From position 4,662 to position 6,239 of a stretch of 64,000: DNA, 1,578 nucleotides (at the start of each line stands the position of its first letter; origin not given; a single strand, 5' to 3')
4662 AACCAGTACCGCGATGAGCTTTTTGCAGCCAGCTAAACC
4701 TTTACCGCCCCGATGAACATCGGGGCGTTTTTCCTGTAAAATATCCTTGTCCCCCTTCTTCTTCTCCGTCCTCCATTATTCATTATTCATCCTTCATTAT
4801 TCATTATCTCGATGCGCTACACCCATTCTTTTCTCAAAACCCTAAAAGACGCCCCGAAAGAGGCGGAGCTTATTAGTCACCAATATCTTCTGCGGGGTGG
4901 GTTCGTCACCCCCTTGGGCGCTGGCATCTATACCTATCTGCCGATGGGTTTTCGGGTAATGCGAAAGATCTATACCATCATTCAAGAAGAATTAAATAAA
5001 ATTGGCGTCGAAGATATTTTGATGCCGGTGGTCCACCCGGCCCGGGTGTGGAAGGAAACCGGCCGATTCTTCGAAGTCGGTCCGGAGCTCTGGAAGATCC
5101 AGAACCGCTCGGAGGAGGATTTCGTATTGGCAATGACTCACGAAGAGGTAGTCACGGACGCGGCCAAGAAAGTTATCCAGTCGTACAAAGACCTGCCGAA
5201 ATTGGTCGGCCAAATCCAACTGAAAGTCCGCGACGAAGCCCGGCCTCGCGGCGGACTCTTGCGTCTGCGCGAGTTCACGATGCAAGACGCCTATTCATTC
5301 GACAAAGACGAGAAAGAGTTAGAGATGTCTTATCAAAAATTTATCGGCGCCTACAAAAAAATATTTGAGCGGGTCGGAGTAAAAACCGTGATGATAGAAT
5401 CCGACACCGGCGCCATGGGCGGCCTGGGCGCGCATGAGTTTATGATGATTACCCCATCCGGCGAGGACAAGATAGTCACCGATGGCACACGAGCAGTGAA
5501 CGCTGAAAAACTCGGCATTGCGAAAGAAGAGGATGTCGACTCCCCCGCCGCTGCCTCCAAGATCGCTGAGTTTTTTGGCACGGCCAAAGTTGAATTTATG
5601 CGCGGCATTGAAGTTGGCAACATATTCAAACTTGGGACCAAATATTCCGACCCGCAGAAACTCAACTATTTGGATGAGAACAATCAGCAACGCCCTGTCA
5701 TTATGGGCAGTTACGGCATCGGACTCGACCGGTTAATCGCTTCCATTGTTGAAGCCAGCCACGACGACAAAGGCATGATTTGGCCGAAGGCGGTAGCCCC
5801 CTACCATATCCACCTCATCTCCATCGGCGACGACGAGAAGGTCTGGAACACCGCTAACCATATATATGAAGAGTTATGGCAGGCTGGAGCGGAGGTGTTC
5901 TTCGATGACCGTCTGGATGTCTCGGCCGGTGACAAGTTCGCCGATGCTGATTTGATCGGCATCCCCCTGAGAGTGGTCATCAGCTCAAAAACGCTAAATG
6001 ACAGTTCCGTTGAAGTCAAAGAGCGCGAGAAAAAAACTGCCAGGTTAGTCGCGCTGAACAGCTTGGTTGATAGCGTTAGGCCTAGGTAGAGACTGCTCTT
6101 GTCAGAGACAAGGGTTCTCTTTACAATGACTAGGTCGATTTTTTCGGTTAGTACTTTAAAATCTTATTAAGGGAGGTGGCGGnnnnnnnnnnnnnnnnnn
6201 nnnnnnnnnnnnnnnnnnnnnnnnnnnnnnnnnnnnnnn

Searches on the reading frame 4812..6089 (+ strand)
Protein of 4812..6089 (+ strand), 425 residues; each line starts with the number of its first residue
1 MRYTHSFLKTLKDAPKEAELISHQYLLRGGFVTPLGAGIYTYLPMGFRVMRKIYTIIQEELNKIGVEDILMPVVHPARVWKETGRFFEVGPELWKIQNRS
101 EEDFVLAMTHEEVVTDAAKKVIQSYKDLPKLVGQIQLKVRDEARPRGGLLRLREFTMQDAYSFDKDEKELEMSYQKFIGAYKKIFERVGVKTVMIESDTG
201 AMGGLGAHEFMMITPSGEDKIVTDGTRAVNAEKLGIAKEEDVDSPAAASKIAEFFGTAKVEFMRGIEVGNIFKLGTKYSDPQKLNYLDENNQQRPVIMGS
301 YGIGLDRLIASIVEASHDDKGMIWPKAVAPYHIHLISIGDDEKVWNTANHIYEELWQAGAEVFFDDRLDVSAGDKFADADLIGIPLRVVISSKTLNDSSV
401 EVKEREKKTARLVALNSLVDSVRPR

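Call 6: search_protein_families(library=pfam, proteins=[window:4812-6089:+])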
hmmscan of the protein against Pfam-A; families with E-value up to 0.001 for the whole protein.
window:4812-6089:+ (425 aa): 2 families
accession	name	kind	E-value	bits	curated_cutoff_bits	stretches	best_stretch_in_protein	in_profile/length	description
PF00587.30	tRNA-synt_2b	-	3.9e-26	92.6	29.3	1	95-314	2-177/179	tRNA synthetase class II core domain (G, H, P, S and T)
PF03129.25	HGTP_anticodon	-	1.7e-16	60.6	21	1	335-423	4-92/94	Anticodon binding domain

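Call 8: search_protein_families(library=ncbifam, proteins=[window:4812-6089:+], max_evalue=0.001)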
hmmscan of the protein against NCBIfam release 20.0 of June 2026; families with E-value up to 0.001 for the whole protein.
window:4812-6089:+ (425 aa): 11 families
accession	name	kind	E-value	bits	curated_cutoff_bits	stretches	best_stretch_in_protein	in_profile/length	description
NF006625.0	PRK09194.1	equivalog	7.3e-158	526.9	558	2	1-240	1-242/559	proline--tRNA ligase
NF008979.1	PRK12325.1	exception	6.9e-137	456.9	550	1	1-421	1-435/437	proline--tRNA ligase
TIGR00409.1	proS_fam_II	equivalog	6e-135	451.3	306.7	2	1-251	1-253/568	proline--tRNA ligase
TIGR00408.1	proS_fam_I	equivalog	6.3e-42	144.1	437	2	264-421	217-376/475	proline--tRNA ligase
TIGR00418.1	thrS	equivalog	3.2e-24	85.8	383.65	1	35-423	189-562/565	threonine--tRNA ligase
NF003211.1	PRK04173.1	equivalog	1.7e-21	76.6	312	1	122-420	181-452/454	glycine--tRNA ligase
TIGR00389.1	glyS_dimeric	equivalog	2.1e-18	66.2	243.3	1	271-422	406-561/565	glycine--tRNA ligase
NF003068.0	PRK03991.1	equivalog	4.4e-13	48.5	484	1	284-423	447-589/613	threonine--tRNA ligase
TIGR00442.1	hisS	equivalog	3.8e-07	29.4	286.75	0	38-241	5-208/406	histidine--tRNA ligase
TIGR00414.1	serS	equivalog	1.6e-06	27.4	301.65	1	46-203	172-329/418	serine--tRNA ligase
NF011500.0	PRK14938.1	equivalog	0.00022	20.3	362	1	304-423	248-364/387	Ser-tRNA(Thr) hydrolase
